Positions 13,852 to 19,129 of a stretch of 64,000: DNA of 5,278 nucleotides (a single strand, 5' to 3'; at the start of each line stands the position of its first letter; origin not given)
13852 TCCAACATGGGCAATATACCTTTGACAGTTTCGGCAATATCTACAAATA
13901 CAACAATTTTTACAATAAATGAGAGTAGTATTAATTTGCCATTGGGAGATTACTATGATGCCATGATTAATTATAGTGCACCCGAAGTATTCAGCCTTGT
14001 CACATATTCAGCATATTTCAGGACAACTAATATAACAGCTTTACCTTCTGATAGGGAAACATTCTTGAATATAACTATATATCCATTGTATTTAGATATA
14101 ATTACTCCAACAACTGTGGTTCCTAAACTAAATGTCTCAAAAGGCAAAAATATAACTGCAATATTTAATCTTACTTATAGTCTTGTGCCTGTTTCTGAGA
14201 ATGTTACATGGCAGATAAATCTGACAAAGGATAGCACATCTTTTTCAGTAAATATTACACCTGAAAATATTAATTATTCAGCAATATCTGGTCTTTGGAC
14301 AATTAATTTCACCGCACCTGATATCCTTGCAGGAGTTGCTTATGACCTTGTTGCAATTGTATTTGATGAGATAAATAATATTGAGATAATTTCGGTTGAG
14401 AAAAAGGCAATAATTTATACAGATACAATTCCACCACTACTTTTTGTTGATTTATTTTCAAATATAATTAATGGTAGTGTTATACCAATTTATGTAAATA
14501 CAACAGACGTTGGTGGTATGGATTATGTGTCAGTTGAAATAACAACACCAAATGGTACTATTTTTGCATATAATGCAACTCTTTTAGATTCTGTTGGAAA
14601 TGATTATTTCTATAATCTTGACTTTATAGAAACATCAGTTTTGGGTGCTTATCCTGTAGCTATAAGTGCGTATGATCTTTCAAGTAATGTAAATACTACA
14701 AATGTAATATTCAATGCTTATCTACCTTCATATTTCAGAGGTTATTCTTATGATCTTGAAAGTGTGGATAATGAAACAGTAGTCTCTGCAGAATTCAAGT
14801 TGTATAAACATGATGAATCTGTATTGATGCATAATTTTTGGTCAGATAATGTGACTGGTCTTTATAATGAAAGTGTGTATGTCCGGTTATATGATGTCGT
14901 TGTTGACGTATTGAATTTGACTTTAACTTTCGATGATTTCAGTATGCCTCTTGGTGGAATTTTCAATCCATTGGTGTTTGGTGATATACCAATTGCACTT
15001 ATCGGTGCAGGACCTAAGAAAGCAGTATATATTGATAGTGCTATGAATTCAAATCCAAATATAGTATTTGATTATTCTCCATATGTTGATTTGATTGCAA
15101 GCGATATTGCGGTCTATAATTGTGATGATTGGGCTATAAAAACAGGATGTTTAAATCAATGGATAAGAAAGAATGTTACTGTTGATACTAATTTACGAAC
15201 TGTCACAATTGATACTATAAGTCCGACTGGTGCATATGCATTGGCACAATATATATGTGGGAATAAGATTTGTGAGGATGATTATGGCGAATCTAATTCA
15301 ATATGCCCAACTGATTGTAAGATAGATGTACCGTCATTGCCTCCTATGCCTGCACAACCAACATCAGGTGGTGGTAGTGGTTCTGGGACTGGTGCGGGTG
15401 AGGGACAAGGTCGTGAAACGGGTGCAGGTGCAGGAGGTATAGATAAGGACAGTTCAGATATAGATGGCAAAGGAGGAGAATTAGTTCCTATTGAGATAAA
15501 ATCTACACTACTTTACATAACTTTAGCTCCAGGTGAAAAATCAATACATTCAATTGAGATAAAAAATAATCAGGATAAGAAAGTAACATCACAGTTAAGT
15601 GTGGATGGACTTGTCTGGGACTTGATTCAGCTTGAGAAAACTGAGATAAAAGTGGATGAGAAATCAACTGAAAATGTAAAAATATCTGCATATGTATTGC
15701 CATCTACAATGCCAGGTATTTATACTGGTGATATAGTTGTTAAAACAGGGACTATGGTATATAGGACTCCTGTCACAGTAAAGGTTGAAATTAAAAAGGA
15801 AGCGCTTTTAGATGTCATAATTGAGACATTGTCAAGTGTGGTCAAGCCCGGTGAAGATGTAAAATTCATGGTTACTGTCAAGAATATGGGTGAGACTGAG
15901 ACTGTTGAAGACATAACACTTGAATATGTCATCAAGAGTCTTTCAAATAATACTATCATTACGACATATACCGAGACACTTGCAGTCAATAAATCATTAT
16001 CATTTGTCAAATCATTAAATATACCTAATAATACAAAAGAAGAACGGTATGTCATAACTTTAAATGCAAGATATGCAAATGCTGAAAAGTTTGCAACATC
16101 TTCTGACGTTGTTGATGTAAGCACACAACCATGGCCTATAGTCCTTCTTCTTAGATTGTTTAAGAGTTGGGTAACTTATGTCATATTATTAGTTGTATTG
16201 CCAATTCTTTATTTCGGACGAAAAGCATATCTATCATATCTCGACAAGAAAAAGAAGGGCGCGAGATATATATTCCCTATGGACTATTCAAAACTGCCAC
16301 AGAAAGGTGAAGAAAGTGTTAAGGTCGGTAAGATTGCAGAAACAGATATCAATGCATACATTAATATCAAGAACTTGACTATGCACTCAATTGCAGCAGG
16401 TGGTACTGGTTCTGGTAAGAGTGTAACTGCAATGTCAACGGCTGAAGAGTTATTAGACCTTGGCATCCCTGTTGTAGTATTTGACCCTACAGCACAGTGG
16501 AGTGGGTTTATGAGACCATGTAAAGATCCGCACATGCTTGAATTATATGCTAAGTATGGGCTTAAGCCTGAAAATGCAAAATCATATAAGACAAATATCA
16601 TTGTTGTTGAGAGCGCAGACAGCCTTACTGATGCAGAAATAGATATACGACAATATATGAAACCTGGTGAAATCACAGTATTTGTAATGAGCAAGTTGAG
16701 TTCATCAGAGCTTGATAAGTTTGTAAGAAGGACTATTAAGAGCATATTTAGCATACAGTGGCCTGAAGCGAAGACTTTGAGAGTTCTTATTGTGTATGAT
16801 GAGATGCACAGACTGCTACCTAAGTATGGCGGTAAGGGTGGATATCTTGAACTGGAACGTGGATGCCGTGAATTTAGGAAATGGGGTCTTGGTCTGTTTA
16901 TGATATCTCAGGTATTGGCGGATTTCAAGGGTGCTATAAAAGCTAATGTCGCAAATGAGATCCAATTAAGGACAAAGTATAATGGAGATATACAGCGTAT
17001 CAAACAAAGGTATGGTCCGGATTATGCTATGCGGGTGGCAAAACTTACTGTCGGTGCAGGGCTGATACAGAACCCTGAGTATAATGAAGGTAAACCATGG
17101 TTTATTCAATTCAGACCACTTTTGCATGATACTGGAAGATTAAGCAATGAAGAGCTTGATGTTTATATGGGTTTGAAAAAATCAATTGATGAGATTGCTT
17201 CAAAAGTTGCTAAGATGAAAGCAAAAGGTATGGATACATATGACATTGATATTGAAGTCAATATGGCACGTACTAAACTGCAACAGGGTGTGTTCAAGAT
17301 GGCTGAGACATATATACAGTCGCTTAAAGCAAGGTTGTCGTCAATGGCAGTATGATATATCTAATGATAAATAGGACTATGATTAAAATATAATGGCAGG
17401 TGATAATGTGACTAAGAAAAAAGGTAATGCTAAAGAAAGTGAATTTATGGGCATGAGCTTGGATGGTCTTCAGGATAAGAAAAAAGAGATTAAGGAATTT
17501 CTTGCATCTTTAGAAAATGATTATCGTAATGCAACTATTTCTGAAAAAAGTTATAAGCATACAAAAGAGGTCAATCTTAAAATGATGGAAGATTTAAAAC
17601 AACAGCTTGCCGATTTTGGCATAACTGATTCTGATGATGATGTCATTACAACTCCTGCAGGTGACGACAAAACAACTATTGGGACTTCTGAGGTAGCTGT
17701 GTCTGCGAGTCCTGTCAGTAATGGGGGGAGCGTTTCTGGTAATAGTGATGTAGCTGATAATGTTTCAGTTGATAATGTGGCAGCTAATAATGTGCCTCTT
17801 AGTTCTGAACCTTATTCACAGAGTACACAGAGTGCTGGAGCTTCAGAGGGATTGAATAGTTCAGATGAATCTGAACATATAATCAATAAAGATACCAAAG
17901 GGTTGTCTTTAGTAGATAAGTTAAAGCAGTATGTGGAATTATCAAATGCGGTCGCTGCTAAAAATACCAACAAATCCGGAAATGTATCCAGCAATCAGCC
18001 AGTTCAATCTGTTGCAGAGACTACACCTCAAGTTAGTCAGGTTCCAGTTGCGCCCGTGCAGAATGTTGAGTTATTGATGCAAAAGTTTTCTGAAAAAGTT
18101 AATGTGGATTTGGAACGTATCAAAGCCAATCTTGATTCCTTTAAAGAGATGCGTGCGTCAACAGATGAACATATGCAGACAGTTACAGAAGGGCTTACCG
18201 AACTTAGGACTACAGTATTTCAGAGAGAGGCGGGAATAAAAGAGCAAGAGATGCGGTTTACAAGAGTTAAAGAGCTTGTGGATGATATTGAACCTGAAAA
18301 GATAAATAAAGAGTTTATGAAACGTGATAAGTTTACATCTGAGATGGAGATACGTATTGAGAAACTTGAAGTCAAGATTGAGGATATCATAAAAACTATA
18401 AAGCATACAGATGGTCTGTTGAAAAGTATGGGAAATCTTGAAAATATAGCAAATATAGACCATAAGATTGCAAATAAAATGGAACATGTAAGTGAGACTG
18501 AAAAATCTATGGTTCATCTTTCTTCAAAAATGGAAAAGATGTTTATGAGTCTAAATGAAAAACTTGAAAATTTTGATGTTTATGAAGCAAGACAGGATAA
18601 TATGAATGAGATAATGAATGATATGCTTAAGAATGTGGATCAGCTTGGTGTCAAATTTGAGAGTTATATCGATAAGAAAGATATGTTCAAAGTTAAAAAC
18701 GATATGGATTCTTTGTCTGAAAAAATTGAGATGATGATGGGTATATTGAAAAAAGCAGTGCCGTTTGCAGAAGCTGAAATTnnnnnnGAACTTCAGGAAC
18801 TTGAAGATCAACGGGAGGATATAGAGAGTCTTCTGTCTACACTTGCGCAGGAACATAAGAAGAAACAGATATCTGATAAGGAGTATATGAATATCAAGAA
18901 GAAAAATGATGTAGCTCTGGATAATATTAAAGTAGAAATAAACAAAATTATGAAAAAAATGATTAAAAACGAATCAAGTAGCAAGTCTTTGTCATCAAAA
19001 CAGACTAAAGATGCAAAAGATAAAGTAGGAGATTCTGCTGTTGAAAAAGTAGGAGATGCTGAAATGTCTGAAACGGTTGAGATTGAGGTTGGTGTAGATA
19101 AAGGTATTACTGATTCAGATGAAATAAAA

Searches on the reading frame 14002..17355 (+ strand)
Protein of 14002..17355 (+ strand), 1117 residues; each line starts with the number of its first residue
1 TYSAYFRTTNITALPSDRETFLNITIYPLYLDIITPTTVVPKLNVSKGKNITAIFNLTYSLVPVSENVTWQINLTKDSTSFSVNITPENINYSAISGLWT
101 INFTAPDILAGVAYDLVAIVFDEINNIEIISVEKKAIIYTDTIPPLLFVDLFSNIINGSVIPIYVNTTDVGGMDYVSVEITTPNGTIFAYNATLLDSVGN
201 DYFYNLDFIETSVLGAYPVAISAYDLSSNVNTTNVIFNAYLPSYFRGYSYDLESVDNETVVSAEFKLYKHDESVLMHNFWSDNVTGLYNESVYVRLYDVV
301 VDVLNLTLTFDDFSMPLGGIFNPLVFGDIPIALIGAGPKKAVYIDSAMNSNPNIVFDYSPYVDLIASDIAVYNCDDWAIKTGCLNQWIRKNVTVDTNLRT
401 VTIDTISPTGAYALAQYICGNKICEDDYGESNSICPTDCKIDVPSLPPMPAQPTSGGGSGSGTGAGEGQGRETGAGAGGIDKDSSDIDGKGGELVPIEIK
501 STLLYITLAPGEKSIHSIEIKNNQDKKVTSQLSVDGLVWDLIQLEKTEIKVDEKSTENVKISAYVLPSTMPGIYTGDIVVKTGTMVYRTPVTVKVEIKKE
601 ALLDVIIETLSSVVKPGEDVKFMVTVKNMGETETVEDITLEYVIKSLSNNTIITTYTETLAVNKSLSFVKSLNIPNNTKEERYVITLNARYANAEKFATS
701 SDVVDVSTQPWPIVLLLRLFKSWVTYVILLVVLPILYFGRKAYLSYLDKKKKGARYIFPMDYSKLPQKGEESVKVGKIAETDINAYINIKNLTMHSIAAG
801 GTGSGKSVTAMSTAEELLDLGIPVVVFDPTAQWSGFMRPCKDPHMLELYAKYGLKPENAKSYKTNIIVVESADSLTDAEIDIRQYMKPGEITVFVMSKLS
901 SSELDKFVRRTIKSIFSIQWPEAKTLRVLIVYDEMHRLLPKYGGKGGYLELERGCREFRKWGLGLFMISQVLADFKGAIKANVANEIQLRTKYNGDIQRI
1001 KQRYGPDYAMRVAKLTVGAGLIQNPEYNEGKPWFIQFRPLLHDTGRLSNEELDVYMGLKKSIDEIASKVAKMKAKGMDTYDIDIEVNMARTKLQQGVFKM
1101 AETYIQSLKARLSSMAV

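Call 34: search_protein_families(library=ncbifam, proteins=[window:14002-17355:+], max_evalue=0.01)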
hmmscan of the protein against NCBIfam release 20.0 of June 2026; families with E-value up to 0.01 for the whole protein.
window:14002-17355:+ (1117 aa): 6 families
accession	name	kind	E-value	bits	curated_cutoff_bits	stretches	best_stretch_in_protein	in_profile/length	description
NF040937.1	HerA_Thermprot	equivalog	1.6e-10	40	800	2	771-829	118-176/487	DNA double-strand break repair helicase HerA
NF053655.1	CedD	equivalog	1.3e-09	37.3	600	1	773-830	199-258/527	DNA-translocating ATPase CedD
NF033849.1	ser_rich_anae_1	subfamily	3.7e-05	21.3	650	1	790-867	756-839/1163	serine-rich protein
NF053671.1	bindosome_BasC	exception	6.3e-05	22.9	260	1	643-705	76-139/140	bindosome assembly system protein BasC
NF040819.1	helicase_HerA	equivalog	0.00029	19.5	970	0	908-991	386-467/561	DNA double-strand break repair helicase HerA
TIGR02746.1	TraC-F-type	equivalog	0.00096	17.2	567.05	0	926-983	640-696/800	type IV secretion system protein TraC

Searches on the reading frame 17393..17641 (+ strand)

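Call 21: search_protein_families(library=pfam, proteins=[window:17393-17641:+], max_evalue=10)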
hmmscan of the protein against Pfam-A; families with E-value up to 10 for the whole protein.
seq(83 aa): 3 families
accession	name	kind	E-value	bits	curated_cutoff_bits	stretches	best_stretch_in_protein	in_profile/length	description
PF18822.6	CdvA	-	0.0039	17.6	30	1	23-70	49-96/123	CdvA-like coiled-coil domain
PF13113.11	DUF3970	-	0.03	15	21.1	1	27-57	7-36/55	Protein of unknown function (DUF3970)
PF15045.11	Clathrin_bdg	-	0.096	13.1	22.5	1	34-69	28-63/80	Clathrin-binding box of Aftiphilin, vesicle trafficking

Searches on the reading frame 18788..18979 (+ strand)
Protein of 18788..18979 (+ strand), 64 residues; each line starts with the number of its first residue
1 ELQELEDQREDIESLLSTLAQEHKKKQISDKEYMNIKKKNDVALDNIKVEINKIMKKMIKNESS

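Call 21: search_protein_families(library=pfam, proteins=[window:18788-18979:+], max_evalue=10)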
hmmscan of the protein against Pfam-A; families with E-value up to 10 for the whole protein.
seq(64 aa): 3 families
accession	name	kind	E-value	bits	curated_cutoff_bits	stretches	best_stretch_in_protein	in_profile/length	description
PF00042.28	Globin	-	0.035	15.1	22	1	6-39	49-86/117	Globin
PF17675.6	APG6_N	-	0.036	15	45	1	1-54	68-121/132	Apg6 coiled-coil region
PF10372.14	CdaS_N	-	2.5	8.7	27.2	1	35-61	9-35/69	Diadenylate cyclase CdaS, N-terminal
